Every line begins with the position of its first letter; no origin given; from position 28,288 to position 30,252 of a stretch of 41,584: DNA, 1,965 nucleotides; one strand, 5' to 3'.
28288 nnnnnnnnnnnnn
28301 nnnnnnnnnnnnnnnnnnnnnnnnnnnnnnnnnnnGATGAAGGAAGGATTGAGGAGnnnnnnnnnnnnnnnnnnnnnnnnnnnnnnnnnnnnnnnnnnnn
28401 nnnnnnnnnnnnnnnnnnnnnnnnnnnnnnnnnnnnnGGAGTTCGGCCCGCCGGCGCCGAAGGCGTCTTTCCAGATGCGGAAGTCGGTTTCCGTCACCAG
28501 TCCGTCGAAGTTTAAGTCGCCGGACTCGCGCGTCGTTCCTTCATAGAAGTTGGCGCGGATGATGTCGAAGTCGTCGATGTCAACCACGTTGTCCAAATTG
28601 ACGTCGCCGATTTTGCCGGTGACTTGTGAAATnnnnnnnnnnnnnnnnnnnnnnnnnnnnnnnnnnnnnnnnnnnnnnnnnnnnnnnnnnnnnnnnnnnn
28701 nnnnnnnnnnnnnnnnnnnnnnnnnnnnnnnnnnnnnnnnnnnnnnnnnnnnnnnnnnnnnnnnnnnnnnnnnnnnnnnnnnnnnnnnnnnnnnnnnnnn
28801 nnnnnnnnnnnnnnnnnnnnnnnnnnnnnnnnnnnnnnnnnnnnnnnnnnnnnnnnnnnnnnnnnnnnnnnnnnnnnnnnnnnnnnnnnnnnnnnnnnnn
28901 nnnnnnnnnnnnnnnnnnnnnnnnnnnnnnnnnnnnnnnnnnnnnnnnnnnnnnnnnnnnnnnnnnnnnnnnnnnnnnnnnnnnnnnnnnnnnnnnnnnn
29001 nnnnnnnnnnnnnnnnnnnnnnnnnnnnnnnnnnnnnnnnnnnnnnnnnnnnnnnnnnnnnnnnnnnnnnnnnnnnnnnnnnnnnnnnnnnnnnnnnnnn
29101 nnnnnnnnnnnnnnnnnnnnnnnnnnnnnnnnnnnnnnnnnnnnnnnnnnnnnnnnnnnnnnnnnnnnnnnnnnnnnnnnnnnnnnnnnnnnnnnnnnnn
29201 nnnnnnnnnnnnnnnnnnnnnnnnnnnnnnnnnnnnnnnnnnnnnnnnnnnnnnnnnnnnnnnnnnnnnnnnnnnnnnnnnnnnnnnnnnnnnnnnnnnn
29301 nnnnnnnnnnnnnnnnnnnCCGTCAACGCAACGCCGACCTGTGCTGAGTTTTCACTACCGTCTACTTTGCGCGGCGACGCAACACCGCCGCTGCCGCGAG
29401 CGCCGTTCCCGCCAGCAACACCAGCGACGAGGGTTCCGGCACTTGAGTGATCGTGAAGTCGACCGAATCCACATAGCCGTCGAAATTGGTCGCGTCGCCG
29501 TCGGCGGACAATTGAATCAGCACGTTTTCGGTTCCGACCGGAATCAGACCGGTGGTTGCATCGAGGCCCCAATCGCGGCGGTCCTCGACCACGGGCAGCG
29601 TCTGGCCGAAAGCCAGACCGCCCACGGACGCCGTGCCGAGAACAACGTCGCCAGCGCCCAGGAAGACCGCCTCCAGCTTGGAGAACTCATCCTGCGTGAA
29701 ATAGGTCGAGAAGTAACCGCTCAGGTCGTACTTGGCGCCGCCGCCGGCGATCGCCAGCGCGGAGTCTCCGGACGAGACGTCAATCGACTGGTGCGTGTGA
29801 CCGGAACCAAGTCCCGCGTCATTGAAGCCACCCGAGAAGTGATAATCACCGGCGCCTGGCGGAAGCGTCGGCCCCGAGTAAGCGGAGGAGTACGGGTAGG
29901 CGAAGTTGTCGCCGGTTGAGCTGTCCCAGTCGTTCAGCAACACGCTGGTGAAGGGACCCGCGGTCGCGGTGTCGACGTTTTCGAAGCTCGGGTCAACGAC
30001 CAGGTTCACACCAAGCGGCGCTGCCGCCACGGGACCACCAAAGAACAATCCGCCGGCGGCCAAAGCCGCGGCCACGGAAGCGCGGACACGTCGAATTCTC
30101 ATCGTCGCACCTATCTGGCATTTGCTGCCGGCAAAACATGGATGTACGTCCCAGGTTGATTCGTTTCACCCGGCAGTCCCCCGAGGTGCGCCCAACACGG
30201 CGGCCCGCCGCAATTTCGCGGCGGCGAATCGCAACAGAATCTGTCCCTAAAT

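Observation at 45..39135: PEP-CTERM/exosortase-type surface system with no visible exosortase: EPS operon, orphan EpsI, four PEP-CTERM cargo genes (three with dockerins) and a sulfotransferase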

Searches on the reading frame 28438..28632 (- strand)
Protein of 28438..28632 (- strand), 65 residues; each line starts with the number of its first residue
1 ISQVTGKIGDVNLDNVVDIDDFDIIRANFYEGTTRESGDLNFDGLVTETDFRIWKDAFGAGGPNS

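Call 26: search_protein_families(library=pfam, proteins=[window:28438-28632:-], max_evalue=10)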
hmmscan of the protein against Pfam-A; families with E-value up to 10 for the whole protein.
seq(65 aa): 1 family
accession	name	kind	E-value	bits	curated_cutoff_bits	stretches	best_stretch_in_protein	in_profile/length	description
PF00404.24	Dockerin_1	-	1.4e-05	25.6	22.9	1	9-55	2-53/57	Dockerin type I domain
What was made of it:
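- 28357..29271 (-): Cargo B: signal peptide, CBM-like β-sandwich, dockerin-like pair, PEP-CTERM. PF00404 25.6 > 22.9 on the excised segment (call 26).
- Dockerin_1 passes its cutoff for B's module (25.6 > 22.9; call 26). Two of the three modules are below the Dockerin_1 cutoff or undetected (call 26).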

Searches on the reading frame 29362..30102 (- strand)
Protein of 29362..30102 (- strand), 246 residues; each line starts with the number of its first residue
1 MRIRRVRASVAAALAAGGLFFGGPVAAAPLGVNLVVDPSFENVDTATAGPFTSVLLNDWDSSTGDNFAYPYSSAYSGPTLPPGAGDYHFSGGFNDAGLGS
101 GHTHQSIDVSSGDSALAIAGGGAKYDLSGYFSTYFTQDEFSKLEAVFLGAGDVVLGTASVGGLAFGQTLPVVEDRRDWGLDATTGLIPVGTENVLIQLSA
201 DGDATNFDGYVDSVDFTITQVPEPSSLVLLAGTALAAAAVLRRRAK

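Call 6: search_protein_families(library=ncbifam, proteins=[window:29362-30102:-], max_evalue=0.01)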
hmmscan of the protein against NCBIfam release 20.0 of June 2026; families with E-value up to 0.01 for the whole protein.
window:29362-30102:- (246 aa): 6 families
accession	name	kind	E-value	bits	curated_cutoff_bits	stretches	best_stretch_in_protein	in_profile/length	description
NF033554.9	floc_PepA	equivalog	1.5e-06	28.2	80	1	11-245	4-260/261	flocculation-associated PEP-CTERM protein PepA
NF038129.1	PEP_NF038129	equivalog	2.4e-05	24.3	65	1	200-244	150-193/194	NF038129 family PEP-CTERM protein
TIGR02595.1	PEP_CTERM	domain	0.00034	21.3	16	1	221-245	1-23/24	PEP-CTERM sorting domain-containing protein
NF038125.1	PEP_CTERM_THxN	subfamily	0.00048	19.8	85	1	214-244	213-245/246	THxN family PEP-CTERM protein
NF041538.1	PEP_EDSA_1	subfamily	0.00068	19.4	100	1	217-244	279-306/307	EDSAP-1 family PEP-CTERM protein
NF038124.1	PEP_CTERM_TLD_A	exception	0.004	16.8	100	1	216-244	206-235/235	PEP_CTERM-anchored TLD domain-containing protein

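Call 9: search_protein_families(library=pfam, proteins=[window:29362-30102:-], max_evalue=1)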
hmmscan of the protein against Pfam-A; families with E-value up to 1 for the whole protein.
window:29362-30102:- (246 aa): 1 family
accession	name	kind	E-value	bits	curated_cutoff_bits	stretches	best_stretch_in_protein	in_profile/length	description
PF07589.16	PEP-CTERM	-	1.4e-05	25.4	20.7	1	220-244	1-24/24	PEP-CTERM motif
